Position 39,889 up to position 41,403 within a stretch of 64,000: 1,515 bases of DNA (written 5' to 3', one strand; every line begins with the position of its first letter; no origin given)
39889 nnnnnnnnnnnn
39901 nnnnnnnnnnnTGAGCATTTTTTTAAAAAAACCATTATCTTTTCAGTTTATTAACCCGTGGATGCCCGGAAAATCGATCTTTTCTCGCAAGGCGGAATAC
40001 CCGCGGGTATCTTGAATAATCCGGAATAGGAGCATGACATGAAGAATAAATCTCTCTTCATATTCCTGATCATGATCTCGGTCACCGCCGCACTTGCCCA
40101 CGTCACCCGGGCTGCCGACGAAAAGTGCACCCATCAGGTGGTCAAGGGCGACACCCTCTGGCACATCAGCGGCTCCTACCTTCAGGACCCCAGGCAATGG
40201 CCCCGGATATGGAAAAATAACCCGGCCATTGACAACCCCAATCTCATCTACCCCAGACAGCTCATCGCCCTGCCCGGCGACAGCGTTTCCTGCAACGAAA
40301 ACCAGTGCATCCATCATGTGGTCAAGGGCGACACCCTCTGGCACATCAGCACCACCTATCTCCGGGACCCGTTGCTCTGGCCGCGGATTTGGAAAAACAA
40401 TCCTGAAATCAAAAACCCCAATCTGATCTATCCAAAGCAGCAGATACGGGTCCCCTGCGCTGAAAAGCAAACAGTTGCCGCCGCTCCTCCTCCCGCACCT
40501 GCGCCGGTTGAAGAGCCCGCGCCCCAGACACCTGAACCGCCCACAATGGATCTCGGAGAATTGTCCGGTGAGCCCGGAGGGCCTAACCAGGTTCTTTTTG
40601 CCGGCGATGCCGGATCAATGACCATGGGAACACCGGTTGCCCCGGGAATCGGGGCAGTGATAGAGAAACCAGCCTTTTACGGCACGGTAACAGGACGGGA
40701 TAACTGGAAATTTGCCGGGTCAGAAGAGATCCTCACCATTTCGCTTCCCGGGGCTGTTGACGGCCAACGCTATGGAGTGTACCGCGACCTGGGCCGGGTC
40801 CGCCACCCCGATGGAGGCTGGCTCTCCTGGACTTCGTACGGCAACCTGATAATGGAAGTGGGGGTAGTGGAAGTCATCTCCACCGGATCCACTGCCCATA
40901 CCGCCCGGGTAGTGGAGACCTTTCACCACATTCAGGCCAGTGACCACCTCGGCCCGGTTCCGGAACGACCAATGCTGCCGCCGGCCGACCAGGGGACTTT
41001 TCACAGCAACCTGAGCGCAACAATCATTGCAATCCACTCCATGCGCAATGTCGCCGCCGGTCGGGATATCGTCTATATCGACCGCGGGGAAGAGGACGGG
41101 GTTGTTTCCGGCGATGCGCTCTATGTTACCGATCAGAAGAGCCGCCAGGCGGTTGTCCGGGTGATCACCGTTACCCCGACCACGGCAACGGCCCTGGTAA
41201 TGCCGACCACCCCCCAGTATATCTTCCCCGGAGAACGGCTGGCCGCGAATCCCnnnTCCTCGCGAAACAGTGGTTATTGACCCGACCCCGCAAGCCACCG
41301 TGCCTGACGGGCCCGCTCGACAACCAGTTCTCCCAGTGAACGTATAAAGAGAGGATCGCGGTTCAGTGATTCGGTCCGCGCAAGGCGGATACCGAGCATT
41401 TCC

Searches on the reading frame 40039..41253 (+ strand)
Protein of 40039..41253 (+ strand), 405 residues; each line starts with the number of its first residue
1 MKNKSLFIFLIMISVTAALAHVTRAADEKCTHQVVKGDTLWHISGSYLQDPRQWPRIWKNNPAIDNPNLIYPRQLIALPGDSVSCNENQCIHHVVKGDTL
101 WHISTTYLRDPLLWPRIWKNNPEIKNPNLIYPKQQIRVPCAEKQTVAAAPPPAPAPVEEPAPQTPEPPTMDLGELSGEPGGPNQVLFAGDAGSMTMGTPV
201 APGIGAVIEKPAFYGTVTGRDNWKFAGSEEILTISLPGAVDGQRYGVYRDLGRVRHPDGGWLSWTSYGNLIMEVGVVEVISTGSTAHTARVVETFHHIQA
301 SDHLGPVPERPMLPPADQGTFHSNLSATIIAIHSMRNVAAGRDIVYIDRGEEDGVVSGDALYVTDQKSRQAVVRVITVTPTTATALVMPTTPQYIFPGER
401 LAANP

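Call 17: search_protein_families(library=pfam, proteins=[window:40039-41253:+], max_evalue=0.0001)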
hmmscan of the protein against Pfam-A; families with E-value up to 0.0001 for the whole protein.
window:40039-41253:+ (405 aa): 2 families
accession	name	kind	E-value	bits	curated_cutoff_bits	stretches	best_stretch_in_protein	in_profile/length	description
PF01476.26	LysM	-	3.8e-17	62.4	20.9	2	92-139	1-43/43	LysM domain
PF23457.1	LysM2_NFP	-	1.4e-05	25.5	36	0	30-75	6-50/56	NFP LysM2 domain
